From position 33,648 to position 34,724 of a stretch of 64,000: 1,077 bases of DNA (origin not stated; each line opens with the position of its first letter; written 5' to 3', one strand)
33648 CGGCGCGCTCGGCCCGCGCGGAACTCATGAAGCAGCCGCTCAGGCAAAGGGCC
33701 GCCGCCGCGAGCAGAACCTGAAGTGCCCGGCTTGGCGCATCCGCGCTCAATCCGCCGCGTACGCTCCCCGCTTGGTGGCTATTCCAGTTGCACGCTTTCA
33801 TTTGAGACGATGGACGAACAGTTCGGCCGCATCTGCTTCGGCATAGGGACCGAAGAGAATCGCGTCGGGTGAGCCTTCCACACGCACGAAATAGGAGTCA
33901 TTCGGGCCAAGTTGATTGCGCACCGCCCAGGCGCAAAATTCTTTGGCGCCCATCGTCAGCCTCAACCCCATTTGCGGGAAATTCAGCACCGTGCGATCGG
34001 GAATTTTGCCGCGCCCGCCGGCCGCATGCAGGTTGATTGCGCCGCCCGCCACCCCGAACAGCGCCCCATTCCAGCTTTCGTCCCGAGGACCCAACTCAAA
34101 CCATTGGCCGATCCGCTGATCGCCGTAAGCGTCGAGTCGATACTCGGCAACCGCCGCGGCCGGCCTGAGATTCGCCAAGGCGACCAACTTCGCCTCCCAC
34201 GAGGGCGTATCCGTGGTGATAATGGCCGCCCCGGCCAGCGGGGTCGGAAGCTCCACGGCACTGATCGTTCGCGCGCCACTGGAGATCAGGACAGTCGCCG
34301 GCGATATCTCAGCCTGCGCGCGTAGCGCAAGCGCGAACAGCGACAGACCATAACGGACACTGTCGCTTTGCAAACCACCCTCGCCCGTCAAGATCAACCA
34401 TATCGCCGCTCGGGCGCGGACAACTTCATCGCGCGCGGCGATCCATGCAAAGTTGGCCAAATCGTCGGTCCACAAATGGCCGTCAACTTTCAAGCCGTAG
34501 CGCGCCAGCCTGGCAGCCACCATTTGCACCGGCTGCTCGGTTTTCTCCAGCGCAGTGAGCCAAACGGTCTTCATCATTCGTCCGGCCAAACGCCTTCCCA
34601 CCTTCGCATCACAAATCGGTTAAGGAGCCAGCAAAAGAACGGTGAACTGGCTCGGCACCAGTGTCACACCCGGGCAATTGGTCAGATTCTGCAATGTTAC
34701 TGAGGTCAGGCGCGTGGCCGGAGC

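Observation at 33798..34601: Unassigned 267-aa ORF translationally coupled between PAAR-like and tssJ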

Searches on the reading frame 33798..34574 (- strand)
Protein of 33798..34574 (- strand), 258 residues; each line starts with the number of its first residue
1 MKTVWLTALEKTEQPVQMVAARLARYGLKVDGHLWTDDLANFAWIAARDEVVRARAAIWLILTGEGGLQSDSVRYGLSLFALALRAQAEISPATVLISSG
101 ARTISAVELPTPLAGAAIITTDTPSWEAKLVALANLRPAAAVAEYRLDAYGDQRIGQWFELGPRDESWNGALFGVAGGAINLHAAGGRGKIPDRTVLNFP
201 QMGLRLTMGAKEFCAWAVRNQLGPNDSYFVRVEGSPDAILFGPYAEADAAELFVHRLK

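Call 3: search_protein_families(library=pfam, proteins=[window:33798-34574:-], max_evalue=1)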
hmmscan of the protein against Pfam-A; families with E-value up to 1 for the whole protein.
window:33798-34574:- (258 aa): 0 families

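Call 4: search_protein_families(library=ncbifam, proteins=[window:33798-34574:-], max_evalue=1)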
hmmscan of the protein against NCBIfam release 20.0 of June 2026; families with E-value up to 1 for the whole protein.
window:33798-34574:- (258 aa): 0 families

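Call 5: find_homologous_proteins(query=window:33798-34574:-)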
Query window:33798-34574:- (258 aa): 114 proteins with E <= 0.001 among 5676 candidates.
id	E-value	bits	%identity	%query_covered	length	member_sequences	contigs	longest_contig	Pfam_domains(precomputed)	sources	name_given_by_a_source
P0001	1.8e-166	570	100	100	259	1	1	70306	-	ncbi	ncbi:MAG: hypothetical protein ACREQX_14015 [Candidatus Binataceae bacterium]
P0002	1.4e-78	282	49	100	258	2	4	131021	-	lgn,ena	-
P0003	1.1e-77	279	48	100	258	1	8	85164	-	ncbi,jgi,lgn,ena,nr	ncbi:MAG: hypothetical protein FJ245_08835 [Nitrospira sp.]|nr:hypothetical protein [Nitrospira sp.]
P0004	2.4e-76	275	49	100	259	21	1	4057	-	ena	-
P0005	1.1e-74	269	50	100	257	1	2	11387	-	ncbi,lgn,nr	ncbi:MAG: hypothetical protein HY323_14945 [Betaproteobacteria bacterium]|nr:hypothetical protein [B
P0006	2.4e-73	265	49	98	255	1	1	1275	-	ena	-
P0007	3.4e-73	264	46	99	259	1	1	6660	-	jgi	jgi:hypothetical protein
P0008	4.3e-73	264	46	100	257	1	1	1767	-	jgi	jgi:hypothetical protein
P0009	2.4e-72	262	46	100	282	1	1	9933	-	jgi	jgi:hypothetical protein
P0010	2.9e-72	261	47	100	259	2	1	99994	-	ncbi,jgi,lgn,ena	-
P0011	2.8e-71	258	43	100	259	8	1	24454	-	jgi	-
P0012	3.9e-70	254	47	100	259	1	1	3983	-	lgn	-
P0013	3.1e-69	251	46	100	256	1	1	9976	-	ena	-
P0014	4.7e-69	251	46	100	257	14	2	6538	-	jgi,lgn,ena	-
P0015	6.2e-69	250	45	100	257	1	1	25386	-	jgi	jgi:hypothetical protein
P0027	2.3e-62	229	44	99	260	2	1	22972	-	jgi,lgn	jgi:hypothetical protein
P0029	4.8e-62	228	46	95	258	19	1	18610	-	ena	-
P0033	1.3e-61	226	46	100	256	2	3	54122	-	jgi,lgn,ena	-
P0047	9.3e-61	224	44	97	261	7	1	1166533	-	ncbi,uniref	ncbi:hypothetical protein PWP93_26450 [Paraburkholderia sp. A1RI-2L]|uniref:hypothetical protein n=1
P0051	2.0e-60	223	47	95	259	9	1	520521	-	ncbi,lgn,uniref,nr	ncbi:hypothetical protein SAMN05216350_103142 [Polaromonas sp. YR568]|uniref:hypothetical protein n=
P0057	5.0e-60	221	45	100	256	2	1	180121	-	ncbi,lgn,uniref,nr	ncbi:hypothetical protein C7405_113119 [Paraburkholderia caballeronis]|uniref:hypothetical protein n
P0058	5.7e-60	221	43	99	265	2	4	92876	-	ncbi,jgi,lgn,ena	-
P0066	1.4e-59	220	42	100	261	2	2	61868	-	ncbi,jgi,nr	ncbi:MAG: hypothetical protein K0R08_91 [Solimicrobium sp.]|jgi:hypothetical protein|nr:hypothetical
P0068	1.6e-59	220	44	97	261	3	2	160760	-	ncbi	-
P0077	5.9e-59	218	44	100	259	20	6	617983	-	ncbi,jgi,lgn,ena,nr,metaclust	ncbi:MAG: hypothetical protein J0I15_24240 [Herbaspirillum huttiense]|nr:hypothetical protein [Herba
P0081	1.7e-58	216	42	99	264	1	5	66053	-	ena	-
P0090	1.7e-57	213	45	97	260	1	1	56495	-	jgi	-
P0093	2.7e-57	212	42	99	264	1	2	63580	-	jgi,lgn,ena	-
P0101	1.5e-55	207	37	100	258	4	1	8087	-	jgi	jgi:hypothetical protein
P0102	2.6e-55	206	42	100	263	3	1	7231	-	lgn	-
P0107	8.4e-52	194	38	99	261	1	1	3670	-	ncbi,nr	ncbi:MAG: hypothetical protein HQK87_09775 [Nitrospinae bacterium]|nr:hypothetical protein [Nitrospi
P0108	1.3e-51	194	38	98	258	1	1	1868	-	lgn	-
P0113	1.7e-38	151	37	93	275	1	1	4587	-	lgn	-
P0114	8.5e-36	142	34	98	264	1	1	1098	-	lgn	-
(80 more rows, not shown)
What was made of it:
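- Checked: The ORF is far more than chance: strong homologues reach E = 1e-78 (call 5).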

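Call 6: search_solved_structures(query=window:33798-34574:-, max_evalue=10)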
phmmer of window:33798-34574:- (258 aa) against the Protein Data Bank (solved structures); distinct sequences matched with E-value up to 10: 0.

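Call 9: search_solved_structures(query=A1, max_evalue=10, show_alignments=2)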
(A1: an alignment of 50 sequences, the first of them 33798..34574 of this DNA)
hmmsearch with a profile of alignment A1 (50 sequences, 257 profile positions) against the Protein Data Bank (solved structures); distinct sequences matched with E-value up to 10: 0.

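Call 10: search_protein_families(library=padloc, proteins=[window:33798-34574:-], max_evalue=10)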
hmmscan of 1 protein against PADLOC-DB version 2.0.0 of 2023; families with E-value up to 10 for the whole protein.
window:33798-34574:- (258 aa): 0 families
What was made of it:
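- On T6SS effector/immunity pair: No toxin, PADLOC or Pfam domain was found (calls 3, 10).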

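Call 14: find_encoding_contigs(protein=P0047, flank=10000, max_places=2)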
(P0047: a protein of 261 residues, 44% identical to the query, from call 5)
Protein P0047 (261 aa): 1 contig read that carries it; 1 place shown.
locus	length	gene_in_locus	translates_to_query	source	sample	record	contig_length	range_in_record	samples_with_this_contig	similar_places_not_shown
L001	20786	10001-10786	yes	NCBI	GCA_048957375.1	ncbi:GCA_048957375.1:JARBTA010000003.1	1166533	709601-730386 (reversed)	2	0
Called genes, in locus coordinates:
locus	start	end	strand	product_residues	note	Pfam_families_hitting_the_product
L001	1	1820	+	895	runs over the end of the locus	PF05954:Phage_GPD, PF04717:Phage_base_V, PF20093:DUF6484 (faint)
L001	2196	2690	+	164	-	PF05591:T6SS_VipA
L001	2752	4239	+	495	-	PF05943:VipB, PF18945:VipB_2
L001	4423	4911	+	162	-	PF05638:T6SS_HCP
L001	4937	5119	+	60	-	-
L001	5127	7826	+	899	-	-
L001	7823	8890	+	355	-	-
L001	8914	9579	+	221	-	PF12059:DUF3540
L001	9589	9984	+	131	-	PF13665:Tox-PAAR-like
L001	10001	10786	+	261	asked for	-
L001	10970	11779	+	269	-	PF12790:T6SS-SciN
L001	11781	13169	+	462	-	PF05936:T6SS_VasE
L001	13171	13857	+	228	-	PF09850:DotU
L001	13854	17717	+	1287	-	PF14331:IcmF-related_N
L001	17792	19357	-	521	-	PF00144:Beta-lactamase, PF11954:DUF3471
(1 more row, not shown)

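Call 15: find_encoding_contigs(protein=P0003, flank=10000, max_places=2)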
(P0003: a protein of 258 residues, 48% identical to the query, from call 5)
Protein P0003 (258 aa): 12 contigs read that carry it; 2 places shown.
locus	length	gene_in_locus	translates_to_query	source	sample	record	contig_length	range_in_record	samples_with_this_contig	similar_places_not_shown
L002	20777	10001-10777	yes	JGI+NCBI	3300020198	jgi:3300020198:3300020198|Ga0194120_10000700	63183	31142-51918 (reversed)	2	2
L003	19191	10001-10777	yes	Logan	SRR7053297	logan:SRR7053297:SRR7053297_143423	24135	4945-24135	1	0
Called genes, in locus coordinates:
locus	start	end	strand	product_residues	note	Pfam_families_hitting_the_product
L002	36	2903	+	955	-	PF09937:DUF2169, PF00805:Pentapeptide, PF13576:Pentapeptide_3 (faint), PF00805:Pentapeptide, PF13599:Pentapeptide_4 (weak), PF00805:Pentapeptide (weak)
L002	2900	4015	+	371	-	-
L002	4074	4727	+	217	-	PF12059:DUF3540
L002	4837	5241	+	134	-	PF13665:Tox-PAAR-like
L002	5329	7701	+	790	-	PF05954:Phage_GPD, PF04717:Phage_base_V, PF20093:DUF6484 (weak)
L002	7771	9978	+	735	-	PF05954:Phage_GPD, PF04717:Phage_base_V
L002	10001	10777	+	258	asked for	-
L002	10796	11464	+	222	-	PF12790:T6SS-SciN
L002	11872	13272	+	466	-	PF05936:T6SS_VasE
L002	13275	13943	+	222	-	PF09850:DotU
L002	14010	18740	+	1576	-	PF14331:IcmF-related_N, PF05036:SPOR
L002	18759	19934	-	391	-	PF00999:Na_H_Exchanger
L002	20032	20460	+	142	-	-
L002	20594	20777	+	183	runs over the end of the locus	-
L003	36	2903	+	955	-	PF09937:DUF2169, PF00805:Pentapeptide, PF13576:Pentapeptide_3 (faint), PF00805:Pentapeptide, PF13599:Pentapeptide_4 (weak), PF00805:Pentapeptide (weak)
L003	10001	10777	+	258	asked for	-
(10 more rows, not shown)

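Call 16: predict_structure(alignment_id=A1)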
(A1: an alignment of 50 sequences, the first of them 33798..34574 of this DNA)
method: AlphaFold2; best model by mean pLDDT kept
length: 258 residues; sequences in the alignment: 50
mean_pLDDT: 93.9   pTM: 0.91
mean pLDDT of the five models: 93.9, 93.2, 92.8, 92.7, 92.1
residues with pLDDT >= 90: 222; 70-90: 35; 50-70: 1; < 50: 0
segments of 3 or more residues with pLDDT < 50: none
pLDDT, mean of each block of 10 residues (from residue 1): 96 92 97 95 94 95 92 97 88 91 89 94 90 87 88 94 96 98 97 94 95 98 98 98 92 96
secondary structure, 60 per line:
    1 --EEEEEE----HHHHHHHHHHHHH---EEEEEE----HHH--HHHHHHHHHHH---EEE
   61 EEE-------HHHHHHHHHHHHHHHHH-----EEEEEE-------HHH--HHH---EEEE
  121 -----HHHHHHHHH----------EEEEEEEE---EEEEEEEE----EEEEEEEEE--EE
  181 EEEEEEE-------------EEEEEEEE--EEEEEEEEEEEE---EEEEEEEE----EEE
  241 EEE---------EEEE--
elements in order: E3-8 H13-25 E29-34 H44-54 E58-63 H71-87 E93-98 E117-120 H126-134 E145-152 E156-163 E168-176 E179-187 E201-208 E211-222 E226-233 E238-243 E253-256
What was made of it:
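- On TIR domain (PF13676 TIR_2): The AF2 model is beta-alpha repeats, pLDDT 94 (call 16).
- Checked: The N-terminus is the first strand of an alpha/beta domain (call 16), so no signal peptide is apparent, although no dedicated predictor was run.
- Folded. pLDDT is 93.9 and pTM 0.91, with two domains (call 16).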

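Call 20: fold_search(model_id=the predicted structure, library=pdb)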
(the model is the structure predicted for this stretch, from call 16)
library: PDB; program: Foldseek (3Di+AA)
matches with E <= 10: 1589; with E <= 0.001: 6
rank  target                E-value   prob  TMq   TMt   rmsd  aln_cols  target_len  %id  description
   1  6hfz_A                1.2e-04  0.97  0.32  0.24  13.8       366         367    8  Crystal structure of a two-domain esterase (CEX) active on acetylated mannans (released 2019-09-11)
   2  6hfz_C                1.7e-04  0.96  0.31  0.23  13.7       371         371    9  Crystal structure of a two-domain esterase (CEX) active on acetylated mannans (released 2019-09-11)
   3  6hfz_B                3.7e-04  0.95  0.31  0.23  13.0       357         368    8  Crystal structure of a two-domain esterase (CEX) active on acetylated mannans (released 2019-09-11)
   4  2bon_B                5.1e-04  0.87  0.29  0.28  13.7       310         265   13  Structure of an Escherichia coli lipid kinase (YegS) (released 2006-10-18)
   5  3qfc_B                6.5e-04  0.96  0.30  0.15  17.8       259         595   11  Crystal Structure of Human NADPH-Cytochrome P450 (V492E mutant) (released 2011-08-03)
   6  2p1r_A                8.9e-04  0.85  0.31  0.28  15.3       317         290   12  Crystal structure of Salmonella typhimurium YegS, a putative lipid kinase homologous to eukaryotic sphingosine and dia (released 2007-10-23)
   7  6hh9_B                1.0e-03  0.89  0.32  0.24  13.0       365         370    8  Crystal structure of a two-domain esterase (CEX) active on acetylated mannans co-crystallized with mannopentaose (released 2019-09-11)
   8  7mj1_C                1.2e-03  1.00  0.33  0.41   5.9       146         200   14  LarB, a carboxylase/hydrolase involved in synthesis of the cofactor for lactate racemase, in complex with NAD (released 2021-09-29)
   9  8dpb_C                1.5e-03  1.00  0.35  0.56   4.1       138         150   19  MeaB in complex with the cobalamin-binding domain of its target mutase with GMPPCP bound (released 2023-03-01)
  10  7mj1_E                1.8e-03  1.00  0.32  0.38   6.2       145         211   15  LarB, a carboxylase/hydrolase involved in synthesis of the cofactor for lactate racemase, in complex with NAD (released 2021-09-29)
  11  8stc_F                1.9e-03  1.00  0.33  0.42   5.9       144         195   14  S127A variant of LarB, a carboxylase/hydrolase involved in synthesis of the cofactor for lactate racemase, in complex  (released 2024-07-03)
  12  8std_E                2.0e-03  1.00  0.33  0.38   5.8       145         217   12  S127A variant of LarB, a carboxylase/hydrolase involved in synthesis of the cofactor for lactate racemase, in complex  (released 2023-12-27)
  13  1zh2_A                2.2e-03  1.00  0.34  0.65   4.4       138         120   16  Crystal Structure Of The Calcium-Bound Receiver Domain Of Kdp Potassium Transport System Response Regulator KdpE (released 2005-12-13)
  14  6hh9_D                2.2e-03  0.84  0.31  0.23  12.5       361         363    8  Crystal structure of a two-domain esterase (CEX) active on acetylated mannans co-crystallized with mannopentaose (released 2019-09-11)
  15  6hfz_D                2.2e-03  0.75  0.31  0.23  13.9       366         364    8  Crystal structure of a two-domain esterase (CEX) active on acetylated mannans (released 2019-09-11)
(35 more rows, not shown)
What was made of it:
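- On TIR domain (PF13676 TIR_2): Foldseek hits include TIR-APAZ/SPARTA, but receiver, PurE and LarB score as well or better (call 20).
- On Response-regulator receiver: Fold similarity to KdpE exists (TM 0.65-0.70; call 20).
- The N-domain has a receiver-like fold (KdpE TM 0.65-0.70; call 20).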

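Call 27: find_related_loci(query=A1, collection=genome_contigs, flank=10000)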
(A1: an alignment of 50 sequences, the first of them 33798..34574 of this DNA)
Query A1 (258 aa) in genome_contigs; peptide patterns used: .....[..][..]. (x = any residue, [..] = any of these).
191 stretches matched a pattern; 162 encode a relative of the query (tblastn E <= 1e-3); the best 80 are kept; 80 distinct loci.
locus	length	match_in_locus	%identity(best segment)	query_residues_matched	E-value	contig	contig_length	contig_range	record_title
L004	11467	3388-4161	48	1-258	6e-84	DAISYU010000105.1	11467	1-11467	MAG TPA_asm: Thermodesulfobacteriota bacterium isolate CTOTU18761 NODE_4409_length_11467_cov_12.583684, whole genome sho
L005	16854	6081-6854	51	1-258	1e-82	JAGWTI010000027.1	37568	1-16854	MAG: Nitrospirota bacterium isolate REEB37 contig-150_1269, whole genome shotgun sequence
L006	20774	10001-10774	48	1-258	3e-82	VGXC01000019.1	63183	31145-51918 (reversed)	MAG: Nitrospira sp. isolate M_DeepCast_65m_m2_155 M_DeepCast_65m_m2_155_Ga0194120_10000700, whole genome shotgun sequenc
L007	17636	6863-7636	49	1-258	1e-81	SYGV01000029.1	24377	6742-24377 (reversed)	MAG: Nitrospiraceae bacterium isolate F1-60-MAGs110 F1-60__c79478, whole genome shotgun sequence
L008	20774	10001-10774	48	1-258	3e-81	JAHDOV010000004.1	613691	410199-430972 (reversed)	MAG: Deltaproteobacteria bacterium isolate SL3-B22.2 k141_37262, whole genome shotgun sequence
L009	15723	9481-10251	45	2-258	9e-79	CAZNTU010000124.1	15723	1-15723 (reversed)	MAG TPA_asm: uncultured Desulfobacteraceae bacterium isolate binchicken_co168_329 genome assembly, contig: NODE_6509_len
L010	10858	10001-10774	45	1-258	3e-78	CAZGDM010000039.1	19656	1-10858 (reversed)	MAG TPA_asm: uncultured Thermodesulfobacteriota bacterium isolate SRP338002_co1_131 genome assembly, contig: NODE_2573_l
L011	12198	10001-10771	47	1-258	7e-78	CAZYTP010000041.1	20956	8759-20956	MAG TPA_asm: uncultured Syntrophales bacterium isolate SRP178699_co2_308 genome assembly, contig: NODE_1714_length_20956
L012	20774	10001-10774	45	1-258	7e-78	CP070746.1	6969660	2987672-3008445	MAG: Desulfobacterales bacterium isolate bin36 chromosome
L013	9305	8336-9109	45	1-258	1e-77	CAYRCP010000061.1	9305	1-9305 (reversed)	MAG TPA_asm: uncultured Bacteriovoracaceae bacterium isolate binchicken_co42_315 genome assembly, contig: NODE_12744_len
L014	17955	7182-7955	44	1-258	1e-77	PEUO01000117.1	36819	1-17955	MAG: Deltaproteobacteria bacterium CG03_land_8_20_14_0_80_45_14 CG03_land_8_20_14_0.80_scaffold_219_c, whole genome shot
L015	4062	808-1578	47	1-258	2e-77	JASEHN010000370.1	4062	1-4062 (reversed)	MAG: Thermodesulfobacteriota bacterium isolate Yes70-24 NODE_10432_length_4062_cov_5.944597, whole genome shotgun sequen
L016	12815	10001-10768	47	2-258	2e-77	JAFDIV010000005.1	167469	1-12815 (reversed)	MAG: Deltaproteobacteria bacterium isolate Meg22_1618_Bin_54 Meg22_1618_Bin_54_scaffold_22, whole genome shotgun sequenc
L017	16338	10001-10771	47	1-258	1e-76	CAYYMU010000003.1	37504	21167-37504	MAG TPA_asm: uncultured Desulfobacteraceae bacterium isolate binchicken_co243_228 genome assembly, contig: NODE_693_leng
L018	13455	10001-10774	44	1-258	9e-77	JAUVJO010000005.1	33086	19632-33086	MAG: Deltaproteobacteria bacterium isolate CSMAG_456 CSMAG_456_k127_1099653_length_33086_cov_69.0276, whole genome shotg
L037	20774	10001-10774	43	1-258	4e-73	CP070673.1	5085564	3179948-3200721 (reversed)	MAG: Deltaproteobacteria bacterium isolate bin73 chromosome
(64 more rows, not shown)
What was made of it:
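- Relatives occur in 162 species genomes across Desulfobacterota/Thermodesulfobacteriota, Nitrospirota, Nitrospinota, Acidobacteriota, Betaproteobacteria and Binataceae (calls 5, 27).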
